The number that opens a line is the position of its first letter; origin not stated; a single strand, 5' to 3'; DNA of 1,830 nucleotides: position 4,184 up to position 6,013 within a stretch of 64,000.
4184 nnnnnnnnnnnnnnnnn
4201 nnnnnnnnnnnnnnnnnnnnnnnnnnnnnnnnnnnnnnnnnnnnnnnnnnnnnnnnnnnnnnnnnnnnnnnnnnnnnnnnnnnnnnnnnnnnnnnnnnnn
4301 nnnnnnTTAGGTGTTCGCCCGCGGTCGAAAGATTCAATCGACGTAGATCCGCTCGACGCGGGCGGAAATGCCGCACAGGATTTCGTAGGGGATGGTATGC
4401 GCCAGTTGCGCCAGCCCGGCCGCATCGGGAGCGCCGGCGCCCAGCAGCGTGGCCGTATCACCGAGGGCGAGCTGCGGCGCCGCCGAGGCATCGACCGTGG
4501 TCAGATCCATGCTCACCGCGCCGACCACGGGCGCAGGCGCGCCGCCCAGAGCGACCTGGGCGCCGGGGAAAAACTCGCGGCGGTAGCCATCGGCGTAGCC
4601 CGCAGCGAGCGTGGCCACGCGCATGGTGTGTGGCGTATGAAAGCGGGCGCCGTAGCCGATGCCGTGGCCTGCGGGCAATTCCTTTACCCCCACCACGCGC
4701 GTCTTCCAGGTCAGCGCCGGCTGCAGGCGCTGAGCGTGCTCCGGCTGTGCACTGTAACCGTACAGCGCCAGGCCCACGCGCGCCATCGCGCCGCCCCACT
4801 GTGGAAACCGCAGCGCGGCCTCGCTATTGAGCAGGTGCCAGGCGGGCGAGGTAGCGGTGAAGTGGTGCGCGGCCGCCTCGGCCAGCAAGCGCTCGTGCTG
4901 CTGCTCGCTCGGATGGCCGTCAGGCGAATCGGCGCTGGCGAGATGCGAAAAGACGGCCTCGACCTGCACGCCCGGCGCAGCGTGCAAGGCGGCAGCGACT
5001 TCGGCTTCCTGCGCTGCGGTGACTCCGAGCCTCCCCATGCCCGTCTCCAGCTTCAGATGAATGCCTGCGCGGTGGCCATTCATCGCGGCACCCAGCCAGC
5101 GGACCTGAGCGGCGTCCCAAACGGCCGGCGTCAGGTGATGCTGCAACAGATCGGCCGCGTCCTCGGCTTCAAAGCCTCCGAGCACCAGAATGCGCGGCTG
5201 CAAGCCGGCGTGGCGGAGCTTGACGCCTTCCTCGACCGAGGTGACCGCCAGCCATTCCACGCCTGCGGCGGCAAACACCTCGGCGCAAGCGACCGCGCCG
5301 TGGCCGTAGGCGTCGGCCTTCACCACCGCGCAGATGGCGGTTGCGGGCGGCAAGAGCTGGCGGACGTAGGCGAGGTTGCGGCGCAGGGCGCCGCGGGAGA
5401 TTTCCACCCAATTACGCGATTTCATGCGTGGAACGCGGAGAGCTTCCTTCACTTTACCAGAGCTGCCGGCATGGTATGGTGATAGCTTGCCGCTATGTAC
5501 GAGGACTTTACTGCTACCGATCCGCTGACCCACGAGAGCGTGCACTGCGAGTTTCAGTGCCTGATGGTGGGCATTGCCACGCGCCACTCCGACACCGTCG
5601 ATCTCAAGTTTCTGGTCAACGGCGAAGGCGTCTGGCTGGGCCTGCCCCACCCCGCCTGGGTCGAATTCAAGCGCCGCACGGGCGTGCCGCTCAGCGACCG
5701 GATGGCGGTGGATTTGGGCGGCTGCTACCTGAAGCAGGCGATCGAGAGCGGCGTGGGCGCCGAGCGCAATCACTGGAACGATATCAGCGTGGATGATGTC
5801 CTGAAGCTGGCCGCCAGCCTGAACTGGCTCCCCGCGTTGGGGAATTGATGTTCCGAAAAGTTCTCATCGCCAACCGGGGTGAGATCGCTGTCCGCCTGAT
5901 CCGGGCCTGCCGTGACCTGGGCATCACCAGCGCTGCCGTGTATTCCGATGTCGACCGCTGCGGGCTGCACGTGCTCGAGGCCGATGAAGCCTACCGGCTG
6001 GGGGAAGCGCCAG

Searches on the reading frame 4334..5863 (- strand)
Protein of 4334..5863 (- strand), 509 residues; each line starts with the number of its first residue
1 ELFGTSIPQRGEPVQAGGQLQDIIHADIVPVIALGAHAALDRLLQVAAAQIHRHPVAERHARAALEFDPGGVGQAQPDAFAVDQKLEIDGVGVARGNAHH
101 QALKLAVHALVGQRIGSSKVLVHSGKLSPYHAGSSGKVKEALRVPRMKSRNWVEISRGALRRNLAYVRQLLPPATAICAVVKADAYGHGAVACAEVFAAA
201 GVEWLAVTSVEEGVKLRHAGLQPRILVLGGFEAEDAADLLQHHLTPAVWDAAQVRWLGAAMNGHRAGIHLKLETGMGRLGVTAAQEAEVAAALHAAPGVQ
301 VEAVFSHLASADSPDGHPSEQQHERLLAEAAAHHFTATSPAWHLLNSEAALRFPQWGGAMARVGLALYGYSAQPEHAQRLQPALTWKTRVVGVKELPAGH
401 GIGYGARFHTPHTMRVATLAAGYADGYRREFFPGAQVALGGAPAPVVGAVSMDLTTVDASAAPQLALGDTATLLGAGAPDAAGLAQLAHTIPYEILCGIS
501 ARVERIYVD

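Call 66: search_protein_families(library=pfam, proteins=[window:4334-5863:-], max_evalue=0.001)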
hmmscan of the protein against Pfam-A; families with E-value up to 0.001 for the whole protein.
window:4334-5863:- (509 aa): 2 families
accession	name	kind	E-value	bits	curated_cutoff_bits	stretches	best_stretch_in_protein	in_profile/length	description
PF01168.26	Ala_racemase_N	-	6.9e-59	199.6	24.1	1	155-371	1-219/220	Alanine racemase, N-terminal domain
PF00842.27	Ala_racemase_C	-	7.4e-39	132.7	25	1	383-507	1-127/127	Alanine racemase, C-terminal domain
